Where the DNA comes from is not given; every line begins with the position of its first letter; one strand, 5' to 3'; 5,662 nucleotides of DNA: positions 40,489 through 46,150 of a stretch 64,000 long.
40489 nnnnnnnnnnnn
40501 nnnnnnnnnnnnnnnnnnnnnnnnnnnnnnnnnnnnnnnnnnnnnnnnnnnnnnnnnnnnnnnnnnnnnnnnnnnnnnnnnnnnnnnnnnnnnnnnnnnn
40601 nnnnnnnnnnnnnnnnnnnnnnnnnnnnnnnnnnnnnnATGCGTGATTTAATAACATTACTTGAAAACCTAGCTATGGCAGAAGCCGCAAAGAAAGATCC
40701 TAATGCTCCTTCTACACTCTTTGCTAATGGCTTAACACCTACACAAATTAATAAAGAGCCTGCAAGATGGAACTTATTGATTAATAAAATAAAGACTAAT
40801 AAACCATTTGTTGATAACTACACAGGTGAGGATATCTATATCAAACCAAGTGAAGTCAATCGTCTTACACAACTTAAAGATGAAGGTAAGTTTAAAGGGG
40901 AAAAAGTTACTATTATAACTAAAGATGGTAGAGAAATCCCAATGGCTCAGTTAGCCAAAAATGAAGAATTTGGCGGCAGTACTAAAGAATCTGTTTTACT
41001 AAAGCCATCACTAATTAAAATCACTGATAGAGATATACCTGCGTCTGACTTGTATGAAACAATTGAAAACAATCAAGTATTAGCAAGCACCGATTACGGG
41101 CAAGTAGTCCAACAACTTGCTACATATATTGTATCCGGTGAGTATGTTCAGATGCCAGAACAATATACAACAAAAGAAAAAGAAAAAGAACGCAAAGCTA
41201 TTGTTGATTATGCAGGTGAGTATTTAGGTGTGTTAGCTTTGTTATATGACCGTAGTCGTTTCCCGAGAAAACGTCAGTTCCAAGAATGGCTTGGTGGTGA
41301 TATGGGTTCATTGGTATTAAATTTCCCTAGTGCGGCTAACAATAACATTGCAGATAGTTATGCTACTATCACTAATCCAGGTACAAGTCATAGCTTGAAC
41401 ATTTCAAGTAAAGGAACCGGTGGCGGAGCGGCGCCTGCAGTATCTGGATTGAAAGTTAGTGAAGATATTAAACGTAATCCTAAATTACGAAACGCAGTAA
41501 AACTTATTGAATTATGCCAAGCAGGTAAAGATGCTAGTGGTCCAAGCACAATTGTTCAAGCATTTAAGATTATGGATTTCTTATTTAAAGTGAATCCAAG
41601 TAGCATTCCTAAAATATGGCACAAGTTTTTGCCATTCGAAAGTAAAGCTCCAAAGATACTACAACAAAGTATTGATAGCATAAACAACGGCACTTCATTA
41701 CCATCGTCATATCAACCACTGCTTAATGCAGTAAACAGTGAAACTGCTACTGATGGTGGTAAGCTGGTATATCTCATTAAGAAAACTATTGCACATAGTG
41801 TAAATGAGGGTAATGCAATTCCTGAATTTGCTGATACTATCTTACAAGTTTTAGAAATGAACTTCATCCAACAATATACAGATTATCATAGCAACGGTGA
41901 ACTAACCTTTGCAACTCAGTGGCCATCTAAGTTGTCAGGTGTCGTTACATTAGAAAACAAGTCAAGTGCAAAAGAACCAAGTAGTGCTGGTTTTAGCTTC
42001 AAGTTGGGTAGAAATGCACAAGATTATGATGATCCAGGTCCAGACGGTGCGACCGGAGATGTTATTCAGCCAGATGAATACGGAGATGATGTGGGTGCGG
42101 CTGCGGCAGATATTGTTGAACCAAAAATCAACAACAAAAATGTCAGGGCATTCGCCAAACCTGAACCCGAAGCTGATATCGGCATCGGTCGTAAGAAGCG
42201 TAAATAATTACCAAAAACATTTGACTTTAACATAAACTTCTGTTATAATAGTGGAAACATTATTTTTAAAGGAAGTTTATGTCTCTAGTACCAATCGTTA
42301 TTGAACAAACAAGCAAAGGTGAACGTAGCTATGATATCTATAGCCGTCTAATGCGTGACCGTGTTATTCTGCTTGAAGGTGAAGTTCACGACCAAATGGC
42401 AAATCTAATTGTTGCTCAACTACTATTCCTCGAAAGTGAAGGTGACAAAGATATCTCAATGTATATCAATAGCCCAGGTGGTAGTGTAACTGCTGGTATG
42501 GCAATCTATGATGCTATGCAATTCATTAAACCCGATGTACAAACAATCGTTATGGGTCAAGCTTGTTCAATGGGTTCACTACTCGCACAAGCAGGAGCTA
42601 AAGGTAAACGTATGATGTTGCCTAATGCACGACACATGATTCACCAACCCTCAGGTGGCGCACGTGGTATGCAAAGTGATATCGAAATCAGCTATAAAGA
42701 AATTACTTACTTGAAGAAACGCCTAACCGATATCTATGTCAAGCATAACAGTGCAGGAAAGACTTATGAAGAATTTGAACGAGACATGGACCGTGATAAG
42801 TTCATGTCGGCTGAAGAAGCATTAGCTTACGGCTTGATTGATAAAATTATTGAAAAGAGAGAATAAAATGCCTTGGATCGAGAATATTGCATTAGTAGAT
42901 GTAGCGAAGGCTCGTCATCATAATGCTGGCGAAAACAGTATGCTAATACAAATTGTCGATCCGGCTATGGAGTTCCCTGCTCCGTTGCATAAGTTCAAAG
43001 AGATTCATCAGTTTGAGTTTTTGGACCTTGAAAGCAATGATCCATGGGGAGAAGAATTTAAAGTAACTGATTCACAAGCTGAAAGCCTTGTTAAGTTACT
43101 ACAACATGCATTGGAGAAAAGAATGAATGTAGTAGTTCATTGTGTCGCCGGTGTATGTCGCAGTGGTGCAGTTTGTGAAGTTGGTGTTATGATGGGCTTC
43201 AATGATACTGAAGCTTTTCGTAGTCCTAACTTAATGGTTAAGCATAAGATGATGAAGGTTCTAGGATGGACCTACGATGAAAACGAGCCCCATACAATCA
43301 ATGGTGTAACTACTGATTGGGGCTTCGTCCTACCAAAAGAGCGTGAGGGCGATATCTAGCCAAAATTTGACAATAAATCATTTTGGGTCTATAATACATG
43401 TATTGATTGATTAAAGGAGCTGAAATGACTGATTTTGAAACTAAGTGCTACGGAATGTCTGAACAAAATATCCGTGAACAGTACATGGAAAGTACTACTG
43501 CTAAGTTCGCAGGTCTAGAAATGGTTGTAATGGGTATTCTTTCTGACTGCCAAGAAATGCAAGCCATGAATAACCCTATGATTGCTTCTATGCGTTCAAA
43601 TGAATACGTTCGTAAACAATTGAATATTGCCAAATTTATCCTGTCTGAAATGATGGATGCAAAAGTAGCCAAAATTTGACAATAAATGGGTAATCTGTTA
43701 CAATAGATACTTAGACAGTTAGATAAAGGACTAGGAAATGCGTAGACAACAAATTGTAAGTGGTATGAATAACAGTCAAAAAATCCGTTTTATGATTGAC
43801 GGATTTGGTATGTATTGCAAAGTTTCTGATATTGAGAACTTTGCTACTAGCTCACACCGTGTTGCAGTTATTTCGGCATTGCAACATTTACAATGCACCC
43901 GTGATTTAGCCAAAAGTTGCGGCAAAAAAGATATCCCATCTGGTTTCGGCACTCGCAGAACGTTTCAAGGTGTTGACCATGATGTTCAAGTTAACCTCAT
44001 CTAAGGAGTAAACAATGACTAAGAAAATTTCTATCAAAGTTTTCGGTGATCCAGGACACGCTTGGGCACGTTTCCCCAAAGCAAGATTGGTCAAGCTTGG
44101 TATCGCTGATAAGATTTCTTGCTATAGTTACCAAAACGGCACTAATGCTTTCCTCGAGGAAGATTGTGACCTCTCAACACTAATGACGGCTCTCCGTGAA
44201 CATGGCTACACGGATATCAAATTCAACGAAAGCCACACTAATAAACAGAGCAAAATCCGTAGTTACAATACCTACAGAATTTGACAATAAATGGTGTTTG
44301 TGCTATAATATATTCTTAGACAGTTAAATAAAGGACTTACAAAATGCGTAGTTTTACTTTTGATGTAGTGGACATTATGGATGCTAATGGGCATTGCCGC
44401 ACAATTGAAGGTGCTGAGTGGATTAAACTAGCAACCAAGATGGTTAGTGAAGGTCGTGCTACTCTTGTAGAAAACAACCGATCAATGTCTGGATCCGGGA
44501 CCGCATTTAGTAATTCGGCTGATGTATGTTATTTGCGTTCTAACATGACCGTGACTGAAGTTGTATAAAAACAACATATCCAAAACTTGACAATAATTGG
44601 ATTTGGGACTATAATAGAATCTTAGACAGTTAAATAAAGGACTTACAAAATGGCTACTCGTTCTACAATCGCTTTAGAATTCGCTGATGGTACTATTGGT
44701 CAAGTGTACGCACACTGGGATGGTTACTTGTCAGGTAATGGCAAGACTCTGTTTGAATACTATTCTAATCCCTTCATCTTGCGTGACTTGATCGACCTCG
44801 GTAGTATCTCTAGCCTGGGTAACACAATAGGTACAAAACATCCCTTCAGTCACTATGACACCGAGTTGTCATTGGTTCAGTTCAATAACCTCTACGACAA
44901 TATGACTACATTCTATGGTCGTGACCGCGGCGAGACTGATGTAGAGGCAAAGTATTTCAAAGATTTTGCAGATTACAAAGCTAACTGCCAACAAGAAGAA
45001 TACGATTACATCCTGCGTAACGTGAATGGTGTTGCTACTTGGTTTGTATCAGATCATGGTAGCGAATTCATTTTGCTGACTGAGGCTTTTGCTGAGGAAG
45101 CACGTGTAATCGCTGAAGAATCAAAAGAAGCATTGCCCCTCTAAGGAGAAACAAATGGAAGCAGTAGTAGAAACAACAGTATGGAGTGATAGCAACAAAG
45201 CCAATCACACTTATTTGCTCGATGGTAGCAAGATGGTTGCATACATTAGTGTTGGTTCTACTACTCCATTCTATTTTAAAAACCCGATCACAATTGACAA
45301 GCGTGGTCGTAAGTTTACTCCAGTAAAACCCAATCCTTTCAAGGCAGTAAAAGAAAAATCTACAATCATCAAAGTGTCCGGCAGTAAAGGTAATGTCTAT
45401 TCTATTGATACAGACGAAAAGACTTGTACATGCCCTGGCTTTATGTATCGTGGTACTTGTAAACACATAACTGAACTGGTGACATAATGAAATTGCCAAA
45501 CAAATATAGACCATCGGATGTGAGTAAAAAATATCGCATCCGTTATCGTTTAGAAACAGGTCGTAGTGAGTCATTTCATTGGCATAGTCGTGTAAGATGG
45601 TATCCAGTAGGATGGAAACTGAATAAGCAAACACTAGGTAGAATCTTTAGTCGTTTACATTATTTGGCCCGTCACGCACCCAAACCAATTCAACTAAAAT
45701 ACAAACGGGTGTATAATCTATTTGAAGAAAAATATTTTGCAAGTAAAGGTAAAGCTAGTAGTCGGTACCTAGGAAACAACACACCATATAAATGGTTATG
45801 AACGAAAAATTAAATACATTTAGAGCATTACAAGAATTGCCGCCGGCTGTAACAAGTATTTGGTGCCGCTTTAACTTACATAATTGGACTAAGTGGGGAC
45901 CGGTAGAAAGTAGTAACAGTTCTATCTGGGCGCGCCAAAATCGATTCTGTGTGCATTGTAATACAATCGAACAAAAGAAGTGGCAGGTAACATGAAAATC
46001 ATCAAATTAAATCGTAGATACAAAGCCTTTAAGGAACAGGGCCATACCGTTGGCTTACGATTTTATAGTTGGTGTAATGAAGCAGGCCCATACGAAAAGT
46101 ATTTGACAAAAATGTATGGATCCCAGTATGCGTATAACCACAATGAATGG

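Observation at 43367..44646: Repeated near-perfect sigma70 early promoter cassette with conserved leader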

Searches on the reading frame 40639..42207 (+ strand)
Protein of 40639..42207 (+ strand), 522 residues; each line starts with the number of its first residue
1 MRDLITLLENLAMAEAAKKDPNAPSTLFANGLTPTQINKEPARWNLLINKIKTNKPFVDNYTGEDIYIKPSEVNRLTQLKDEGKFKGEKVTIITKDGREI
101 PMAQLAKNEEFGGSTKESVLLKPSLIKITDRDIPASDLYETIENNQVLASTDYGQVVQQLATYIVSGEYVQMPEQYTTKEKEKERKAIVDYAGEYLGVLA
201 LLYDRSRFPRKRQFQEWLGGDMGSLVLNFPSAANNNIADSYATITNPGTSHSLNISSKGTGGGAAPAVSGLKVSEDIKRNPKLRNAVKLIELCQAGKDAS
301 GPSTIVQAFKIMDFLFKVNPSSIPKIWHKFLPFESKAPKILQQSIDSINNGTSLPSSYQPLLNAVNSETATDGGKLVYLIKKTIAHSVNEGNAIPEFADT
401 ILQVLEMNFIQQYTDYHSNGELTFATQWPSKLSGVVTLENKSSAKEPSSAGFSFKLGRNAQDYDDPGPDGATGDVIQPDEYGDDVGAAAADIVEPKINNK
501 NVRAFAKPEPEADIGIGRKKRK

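Call 6: search_protein_families(library=pfam, proteins=[window:40639-42207:+])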
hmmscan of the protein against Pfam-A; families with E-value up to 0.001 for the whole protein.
window:40639-42207:+ (522 aa): 0 families

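Call 7: search_dna_similar(query=window:40639-42207:+, collection=phages, mode=protein)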
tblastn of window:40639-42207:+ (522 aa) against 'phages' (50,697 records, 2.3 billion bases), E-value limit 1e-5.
No match.

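Call 25: search_protein_families(library=phrogs, proteins=[window:40639-42207:+], max_evalue=0.00001)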
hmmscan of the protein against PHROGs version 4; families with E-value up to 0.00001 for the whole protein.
window:40639-42207:+ (522 aa): 0 families

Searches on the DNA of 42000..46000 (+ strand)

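Call 4: search_dna_similar(query=window:42000-46000:+, collection=phages, mode=near)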
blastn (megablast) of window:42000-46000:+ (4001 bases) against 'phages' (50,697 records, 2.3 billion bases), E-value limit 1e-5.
No match.

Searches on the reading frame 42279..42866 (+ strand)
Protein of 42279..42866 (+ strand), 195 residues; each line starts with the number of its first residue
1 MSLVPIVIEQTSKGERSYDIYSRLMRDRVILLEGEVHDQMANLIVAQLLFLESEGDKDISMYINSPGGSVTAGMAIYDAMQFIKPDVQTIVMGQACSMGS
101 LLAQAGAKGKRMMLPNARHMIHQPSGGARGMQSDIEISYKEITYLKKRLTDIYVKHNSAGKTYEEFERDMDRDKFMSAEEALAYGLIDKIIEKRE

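Call 53: search_protein_families(library=pfam, proteins=[window:42279-42866:+], max_evalue=0.001)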
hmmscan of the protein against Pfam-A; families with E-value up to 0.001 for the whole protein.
window:42279-42866:+ (195 aa): 2 families
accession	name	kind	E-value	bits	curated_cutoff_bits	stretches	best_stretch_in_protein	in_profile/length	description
PF00574.28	CLP_protease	-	1e-79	267.1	20.2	1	13-193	2-181/182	Clp protease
PF25145.1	NfeD1b_N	-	0.00039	20.5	40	1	29-105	4-80/189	NfeD1b, N-terminal domain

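Call 60: search_solved_structures(query=window:42279-42866:+, max_evalue=1e-30)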
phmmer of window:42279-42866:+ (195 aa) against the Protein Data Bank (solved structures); distinct sequences matched with E-value up to 1e-30: 103 (the best 60 are shown).
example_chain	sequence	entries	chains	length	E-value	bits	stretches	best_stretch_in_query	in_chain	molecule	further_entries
8r05_A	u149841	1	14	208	5.9e-76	257.5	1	1-194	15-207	ATP-dependent Clp protease proteolytic subunit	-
9vhc_A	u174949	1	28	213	1.3e-74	253.1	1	3-195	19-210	ATP-dependent Clp protease proteolytic subunit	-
3mt6_R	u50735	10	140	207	2.5e-74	252.2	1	1-194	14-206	ATP-dependent Clp protease proteolytic subunit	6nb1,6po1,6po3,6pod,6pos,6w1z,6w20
3hln_A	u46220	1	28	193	6.6e-74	250.8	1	3-194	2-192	ATP-dependent Clp protease proteolytic subunit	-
1tyf_A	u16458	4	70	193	6.7e-74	250.8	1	3-194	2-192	CLP PEPTIDASE | ATP-dependent Clp protease proteolytic subunit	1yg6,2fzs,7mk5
7uiv_H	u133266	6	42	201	7.6e-74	250.6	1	3-194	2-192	ATP-dependent Clp protease proteolytic subunit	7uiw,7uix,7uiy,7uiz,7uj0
6uqe_G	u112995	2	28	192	9.1e-74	250.4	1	3-193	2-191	ATP-dependent Clp protease proteolytic subunit | ATP-dependent Clp endopeptidase proteolytic subunit ClpP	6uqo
7m1m_A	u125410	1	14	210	1.2e-73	250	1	3-194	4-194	ATP-dependent Clp protease proteolytic subunit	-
9ndj_H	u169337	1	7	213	1.2e-73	250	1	3-194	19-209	ATP-dependent Clp protease proteolytic subunit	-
6ppe_A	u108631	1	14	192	1.3e-73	249.9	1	3-194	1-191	ATP-dependent Clp protease proteolytic subunit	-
6wr2_h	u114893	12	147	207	1.6e-73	249.6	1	3-194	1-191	ATP-dependent Clp protease proteolytic subunit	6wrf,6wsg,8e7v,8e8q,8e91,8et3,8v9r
1yg8_A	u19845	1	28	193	2.2e-73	249.1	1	3-194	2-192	ATP-dependent Clp protease proteolytic subunit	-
7dft_A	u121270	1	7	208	6e-72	244.4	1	2-194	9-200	ATP-dependent Clp protease proteolytic subunit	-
8r04_A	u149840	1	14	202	1.5e-71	243.2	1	3-195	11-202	ATP-dependent Clp protease proteolytic subunit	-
7dfu_A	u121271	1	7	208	4.2e-71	241.7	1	2-194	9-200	ATP-dependent Clp protease proteolytic subunit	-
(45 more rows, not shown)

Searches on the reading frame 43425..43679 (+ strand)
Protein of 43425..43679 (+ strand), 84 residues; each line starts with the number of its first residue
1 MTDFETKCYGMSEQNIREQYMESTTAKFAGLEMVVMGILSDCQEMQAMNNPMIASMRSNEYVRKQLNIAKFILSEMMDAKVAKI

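Call 53: search_protein_families(library=pfam, proteins=[window:43425-43679:+], max_evalue=0.001)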
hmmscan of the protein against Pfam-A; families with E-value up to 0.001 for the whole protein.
window:43425-43679:+ (84 aa): 0 families

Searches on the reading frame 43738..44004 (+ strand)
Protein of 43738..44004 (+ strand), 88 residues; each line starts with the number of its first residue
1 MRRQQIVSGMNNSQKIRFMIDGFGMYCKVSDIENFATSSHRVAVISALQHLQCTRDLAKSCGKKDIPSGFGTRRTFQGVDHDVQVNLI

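Call 34: search_protein_families(library=pfam, proteins=[window:43738-44004:+], max_evalue=0.01)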
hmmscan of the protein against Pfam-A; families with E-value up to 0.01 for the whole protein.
window:43738-44004:+ (88 aa): 0 families

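Call 35: search_protein_families(library=phrogs, proteins=[window:43738-44004:+], max_evalue=0.001)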
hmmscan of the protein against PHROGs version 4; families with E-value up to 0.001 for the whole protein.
window:43738-44004:+ (88 aa): 0 families

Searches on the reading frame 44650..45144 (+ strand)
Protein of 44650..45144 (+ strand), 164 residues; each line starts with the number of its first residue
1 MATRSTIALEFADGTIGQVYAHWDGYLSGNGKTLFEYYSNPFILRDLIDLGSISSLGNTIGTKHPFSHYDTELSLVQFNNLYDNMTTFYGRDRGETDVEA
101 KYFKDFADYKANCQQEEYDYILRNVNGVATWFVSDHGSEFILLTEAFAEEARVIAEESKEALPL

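Call 34: search_protein_families(library=pfam, proteins=[window:44650-45144:+], max_evalue=0.01)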
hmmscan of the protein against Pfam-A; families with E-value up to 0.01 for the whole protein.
window:44650-45144:+ (164 aa): 0 families

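Call 35: search_protein_families(library=phrogs, proteins=[window:44650-45144:+], max_evalue=0.001)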
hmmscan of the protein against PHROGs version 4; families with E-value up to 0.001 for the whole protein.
window:44650-45144:+ (164 aa): 2 families
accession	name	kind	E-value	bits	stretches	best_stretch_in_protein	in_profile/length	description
phrog_1987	-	unknown function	1.2e-24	88.1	1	1-136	1-117/128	-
phrog_23089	-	unknown function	7.8e-13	49.6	1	1-149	1-128/239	-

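Call 61: search_dna_similar(query=window:44650-45144:+, collection=phages, mode=protein, max_rows=25, rows=spread)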
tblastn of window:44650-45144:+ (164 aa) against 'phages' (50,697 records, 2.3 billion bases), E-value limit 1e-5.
Records with a match: 56; places in all: 62; records where one place covers at least 80% of the query: 41.
Best place of each record, by identity: <60% 56.
By first word of the organism name: Vibrio 31; Synechococcus 11; Caulobacter 4; Pectobacterium 2; Erwinia 2; Cronobacter 2; Prochlorococcus 2; Xanthomonas 1; Enterococcus 1.
By host as written in the record: Vibrio parahaemolyticus 5; Vibrio sp. 4; Synechococcus sp. WH7803 3; Caulobacter vibrioides CB15 2; Caulobacter crescentus 2; Pectobacterium carotovorum subsp. carotovorum strain CBBL19-1-37 2; Vibrio natriegens HER1138 2; Cronobacter sakazakii 2; and 23 more.
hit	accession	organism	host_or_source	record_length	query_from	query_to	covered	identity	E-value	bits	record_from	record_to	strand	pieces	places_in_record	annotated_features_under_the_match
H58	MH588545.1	Caulobacter phage CcrPW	Caulobacter vibrioides CB15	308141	1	150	91%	38.4%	9e-21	93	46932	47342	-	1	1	hypothetical protein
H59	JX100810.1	Caulobacter phage CcrColossus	Caulobacter crescentus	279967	1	148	90%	35.8%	5e-18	86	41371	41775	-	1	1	hypothetical protein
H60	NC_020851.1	Synechococcus phage S-SKS1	Synechococcus sp. WH7803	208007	1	155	95%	32.3%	1e-7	56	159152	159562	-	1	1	hypothetical protein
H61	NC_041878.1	Pectobacterium phage vB_PcaM_CBB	Pectobacterium carotovorum subsp. ...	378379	1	162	99%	29.3%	4e-8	57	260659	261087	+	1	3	hypothetical protein (x2)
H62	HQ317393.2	Vibrio phage nt-1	Vibrio natriegens HER1138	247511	1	150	91%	31.2%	1e-8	59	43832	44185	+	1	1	hypothetical protein (x2)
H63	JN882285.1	Cronobacter phage vB_CsaM_GAP32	Cronobacter sakazakii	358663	1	143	87%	32.6%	1e-9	61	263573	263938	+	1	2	hypothetical protein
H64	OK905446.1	Vibrio phage VS1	Vibrio splendidus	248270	1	134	82%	33.1%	5e-10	62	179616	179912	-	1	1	record has no annotation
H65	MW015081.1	Synechococcus phage S-SRM01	Synechococcus sp. KCZYC6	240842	1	127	77%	34.8%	6e-10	62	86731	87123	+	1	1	hypothetical protein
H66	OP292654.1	Xanthomonas phage XbC2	Xanthomonas vesicatoria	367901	1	121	74%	36.1%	6e-9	59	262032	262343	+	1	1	hypothetical protein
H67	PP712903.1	Vibrio phage TCU-VP04-AIR2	Vibrio parahaemolyticus VP.1593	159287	1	134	82%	30.1%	5e-8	57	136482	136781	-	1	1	hypothetical protein (x2)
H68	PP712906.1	Vibrio phage TCU-VP03-AIR1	Vibrio parahaemolyticus VP.10806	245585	1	134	82%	30.1%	5e-8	57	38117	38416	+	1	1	hypothetical protein (x2)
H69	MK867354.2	Synechococcus phage S-SCSM1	Synechococcus sp. WH 7803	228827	1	129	79%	31.0%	4e-7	54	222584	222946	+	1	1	hypothetical protein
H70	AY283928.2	Vibrio phage KVP40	-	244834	1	134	82%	29.4%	1e-7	56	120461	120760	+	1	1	conserved hypothetical protein | hypothetical protein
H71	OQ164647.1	Vibrio phage vB_ValM_PVA8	Vibrio sp.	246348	1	134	82%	29.4%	1e-7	56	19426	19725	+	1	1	hypothetical protein (x2)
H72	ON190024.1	Vibrio phage PVA8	Vibrio sp.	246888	1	134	82%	29.4%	1e-7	56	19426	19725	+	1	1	hypothetical protein (x2)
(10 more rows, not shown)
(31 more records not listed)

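Call 62: get_annotated_region(hit=H62, flank=1200)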
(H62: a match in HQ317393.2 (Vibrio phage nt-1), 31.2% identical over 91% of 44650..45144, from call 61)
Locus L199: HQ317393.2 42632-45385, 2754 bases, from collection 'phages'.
description: Vibrio phage nt-1, complete genome.
organism: Vibrio phage nt-1 (NCBI taxid 115992)
taxonomy: Viruses; Duplodnaviria; Heunggongvirae; Uroviricota; Caudoviricetes; Straboviridae; Mylasvirus; Mylasvirus persius
host: Vibrio natriegens HER1138; source: Atlantic:Sarah's Creek; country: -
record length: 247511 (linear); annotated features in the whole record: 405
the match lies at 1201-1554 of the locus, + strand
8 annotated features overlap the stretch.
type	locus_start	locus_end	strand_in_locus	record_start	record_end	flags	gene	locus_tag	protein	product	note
CDS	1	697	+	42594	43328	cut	-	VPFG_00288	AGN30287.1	hypothetical protein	ORF104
CDS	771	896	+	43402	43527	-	-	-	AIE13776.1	hypothetical protein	ORF105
CDS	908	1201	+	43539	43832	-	-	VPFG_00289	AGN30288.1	hypothetical protein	ORF106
CDS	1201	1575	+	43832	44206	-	-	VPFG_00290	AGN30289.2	hypothetical protein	ORF107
CDS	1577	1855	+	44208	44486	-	-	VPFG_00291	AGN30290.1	hypothetical protein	ORF108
CDS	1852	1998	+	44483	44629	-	-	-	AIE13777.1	hypothetical protein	ORF109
CDS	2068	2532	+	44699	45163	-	-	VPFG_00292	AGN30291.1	hypothetical protein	ORF110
CDS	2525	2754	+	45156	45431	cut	-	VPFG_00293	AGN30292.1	hypothetical protein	ORF111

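Call 70: find_encoding_contigs(protein=window:44650-45144:+, flank=1000, max_places=5)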
Protein window:44650-45144:+ (164 aa): 1 contig read that carries it; 1 place shown.
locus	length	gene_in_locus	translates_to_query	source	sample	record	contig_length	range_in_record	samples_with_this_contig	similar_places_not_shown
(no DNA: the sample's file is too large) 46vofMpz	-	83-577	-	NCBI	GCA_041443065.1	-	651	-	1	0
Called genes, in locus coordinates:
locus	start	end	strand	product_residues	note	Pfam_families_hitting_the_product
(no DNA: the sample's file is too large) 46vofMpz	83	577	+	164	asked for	-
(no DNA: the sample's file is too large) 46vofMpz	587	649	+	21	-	?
